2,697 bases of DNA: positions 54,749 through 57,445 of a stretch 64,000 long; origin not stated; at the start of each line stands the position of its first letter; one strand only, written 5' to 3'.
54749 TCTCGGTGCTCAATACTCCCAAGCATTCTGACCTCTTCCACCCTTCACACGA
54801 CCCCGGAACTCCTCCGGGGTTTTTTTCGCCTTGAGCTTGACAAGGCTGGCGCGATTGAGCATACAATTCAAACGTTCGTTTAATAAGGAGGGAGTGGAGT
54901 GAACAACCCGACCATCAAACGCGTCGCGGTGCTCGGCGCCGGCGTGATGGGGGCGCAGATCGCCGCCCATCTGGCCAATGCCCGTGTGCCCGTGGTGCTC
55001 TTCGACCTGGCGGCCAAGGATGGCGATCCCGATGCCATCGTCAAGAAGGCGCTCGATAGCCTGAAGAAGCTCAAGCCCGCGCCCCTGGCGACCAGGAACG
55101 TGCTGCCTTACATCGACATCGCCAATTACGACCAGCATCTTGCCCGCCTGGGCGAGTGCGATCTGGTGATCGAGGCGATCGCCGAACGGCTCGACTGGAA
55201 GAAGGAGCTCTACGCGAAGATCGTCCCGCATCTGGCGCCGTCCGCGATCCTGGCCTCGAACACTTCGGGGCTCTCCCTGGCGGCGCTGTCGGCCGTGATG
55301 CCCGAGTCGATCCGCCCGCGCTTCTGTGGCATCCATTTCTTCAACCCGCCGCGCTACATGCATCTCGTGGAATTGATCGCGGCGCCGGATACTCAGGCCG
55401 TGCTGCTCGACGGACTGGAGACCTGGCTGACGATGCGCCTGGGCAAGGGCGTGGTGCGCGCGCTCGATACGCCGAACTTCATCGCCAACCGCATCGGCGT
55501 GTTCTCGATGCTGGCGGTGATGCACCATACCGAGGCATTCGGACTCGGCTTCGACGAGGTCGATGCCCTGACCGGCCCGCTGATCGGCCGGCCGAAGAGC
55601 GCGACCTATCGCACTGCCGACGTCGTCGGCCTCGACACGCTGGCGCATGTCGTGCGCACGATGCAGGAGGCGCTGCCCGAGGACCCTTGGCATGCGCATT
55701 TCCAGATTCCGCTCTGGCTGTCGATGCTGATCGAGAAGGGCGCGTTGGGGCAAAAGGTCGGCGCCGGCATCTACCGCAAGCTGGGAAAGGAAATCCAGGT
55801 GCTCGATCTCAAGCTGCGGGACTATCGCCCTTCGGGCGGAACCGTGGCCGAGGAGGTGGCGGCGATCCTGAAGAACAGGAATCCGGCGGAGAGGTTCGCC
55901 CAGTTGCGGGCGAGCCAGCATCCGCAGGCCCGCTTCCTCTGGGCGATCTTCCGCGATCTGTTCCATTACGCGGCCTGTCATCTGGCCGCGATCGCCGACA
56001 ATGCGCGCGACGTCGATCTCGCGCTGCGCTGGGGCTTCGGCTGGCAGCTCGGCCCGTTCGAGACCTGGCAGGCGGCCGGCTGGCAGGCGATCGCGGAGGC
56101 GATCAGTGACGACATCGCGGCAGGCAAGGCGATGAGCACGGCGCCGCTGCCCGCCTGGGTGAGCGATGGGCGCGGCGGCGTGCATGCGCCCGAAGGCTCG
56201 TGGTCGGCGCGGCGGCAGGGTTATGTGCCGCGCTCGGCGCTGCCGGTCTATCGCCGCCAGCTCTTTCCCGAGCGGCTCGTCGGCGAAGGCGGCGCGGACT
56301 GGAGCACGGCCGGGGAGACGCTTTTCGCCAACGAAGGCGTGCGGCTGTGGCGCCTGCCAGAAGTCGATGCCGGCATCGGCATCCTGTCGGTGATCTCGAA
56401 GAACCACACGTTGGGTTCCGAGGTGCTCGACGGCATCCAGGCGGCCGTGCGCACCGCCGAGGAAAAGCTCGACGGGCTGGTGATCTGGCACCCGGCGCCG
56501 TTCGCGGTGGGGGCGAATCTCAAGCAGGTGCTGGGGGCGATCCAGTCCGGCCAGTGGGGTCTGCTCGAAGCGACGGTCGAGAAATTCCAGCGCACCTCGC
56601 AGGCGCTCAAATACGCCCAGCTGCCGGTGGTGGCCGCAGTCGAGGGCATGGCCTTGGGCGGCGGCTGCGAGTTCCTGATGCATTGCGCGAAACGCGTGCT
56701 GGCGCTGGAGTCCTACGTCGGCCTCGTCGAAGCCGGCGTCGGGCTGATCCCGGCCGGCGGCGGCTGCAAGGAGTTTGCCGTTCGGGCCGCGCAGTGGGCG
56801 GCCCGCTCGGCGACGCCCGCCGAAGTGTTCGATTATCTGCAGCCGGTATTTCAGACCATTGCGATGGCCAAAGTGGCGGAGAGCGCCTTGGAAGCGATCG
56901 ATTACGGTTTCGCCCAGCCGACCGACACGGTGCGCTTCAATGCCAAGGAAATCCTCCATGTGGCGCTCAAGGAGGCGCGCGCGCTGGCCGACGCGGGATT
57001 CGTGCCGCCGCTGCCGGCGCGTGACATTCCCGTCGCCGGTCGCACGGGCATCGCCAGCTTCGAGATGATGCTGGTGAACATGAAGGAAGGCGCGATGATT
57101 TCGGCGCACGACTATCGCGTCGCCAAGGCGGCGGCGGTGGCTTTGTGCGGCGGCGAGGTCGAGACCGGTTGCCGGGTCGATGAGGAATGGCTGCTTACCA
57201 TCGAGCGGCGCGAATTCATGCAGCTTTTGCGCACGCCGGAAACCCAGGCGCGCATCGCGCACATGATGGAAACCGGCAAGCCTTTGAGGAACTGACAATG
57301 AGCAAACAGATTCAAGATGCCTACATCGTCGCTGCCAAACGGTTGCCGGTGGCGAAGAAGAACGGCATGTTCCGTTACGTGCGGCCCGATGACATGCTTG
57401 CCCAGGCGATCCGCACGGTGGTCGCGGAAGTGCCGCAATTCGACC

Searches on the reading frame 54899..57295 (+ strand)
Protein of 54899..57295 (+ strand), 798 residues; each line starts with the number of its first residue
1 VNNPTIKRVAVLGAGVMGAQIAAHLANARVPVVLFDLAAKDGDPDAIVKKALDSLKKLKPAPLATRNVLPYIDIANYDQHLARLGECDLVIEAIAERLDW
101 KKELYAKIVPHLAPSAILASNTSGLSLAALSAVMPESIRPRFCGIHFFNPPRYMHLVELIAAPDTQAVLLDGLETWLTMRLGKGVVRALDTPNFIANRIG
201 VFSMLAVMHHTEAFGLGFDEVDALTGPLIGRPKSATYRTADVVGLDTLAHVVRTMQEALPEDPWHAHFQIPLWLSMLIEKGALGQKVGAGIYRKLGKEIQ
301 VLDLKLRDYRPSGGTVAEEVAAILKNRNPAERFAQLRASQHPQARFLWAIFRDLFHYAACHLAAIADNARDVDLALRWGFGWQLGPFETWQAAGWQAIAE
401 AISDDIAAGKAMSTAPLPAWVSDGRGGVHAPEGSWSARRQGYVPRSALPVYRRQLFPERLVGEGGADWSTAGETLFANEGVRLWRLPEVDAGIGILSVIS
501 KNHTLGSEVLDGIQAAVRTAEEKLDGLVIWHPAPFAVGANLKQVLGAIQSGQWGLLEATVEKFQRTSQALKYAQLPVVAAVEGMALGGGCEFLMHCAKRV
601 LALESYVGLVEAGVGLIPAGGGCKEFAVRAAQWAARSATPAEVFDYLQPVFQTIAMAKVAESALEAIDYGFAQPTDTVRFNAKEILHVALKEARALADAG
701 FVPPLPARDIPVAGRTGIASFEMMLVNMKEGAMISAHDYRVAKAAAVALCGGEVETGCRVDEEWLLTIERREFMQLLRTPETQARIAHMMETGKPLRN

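Call 37: search_protein_families(library=pfam, proteins=[window:54899-57295:+], max_evalue=0.00001)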
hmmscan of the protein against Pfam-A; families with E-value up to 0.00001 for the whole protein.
window:54899-57295:+ (798 aa): 4 families
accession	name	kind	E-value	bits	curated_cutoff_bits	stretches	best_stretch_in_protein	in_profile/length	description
PF02737.24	3HCDH_N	-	4.4e-40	137.9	22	1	9-188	2-177/180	3-hydroxyacyl-CoA dehydrogenase, NAD binding domain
PF00725.27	3HCDH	-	2.5e-15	57.2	22.1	1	194-293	2-96/97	3-hydroxyacyl-CoA dehydrogenase, C-terminal domain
PF00378.25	ECH_1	-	1.6e-11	44.5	27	1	524-627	41-141/251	Enoyl-CoA hydratase/isomerase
PF16113.10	ECH_2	-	4.2e-08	33.5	27.2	1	506-623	16-136/335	Enoyl-CoA hydratase/isomerase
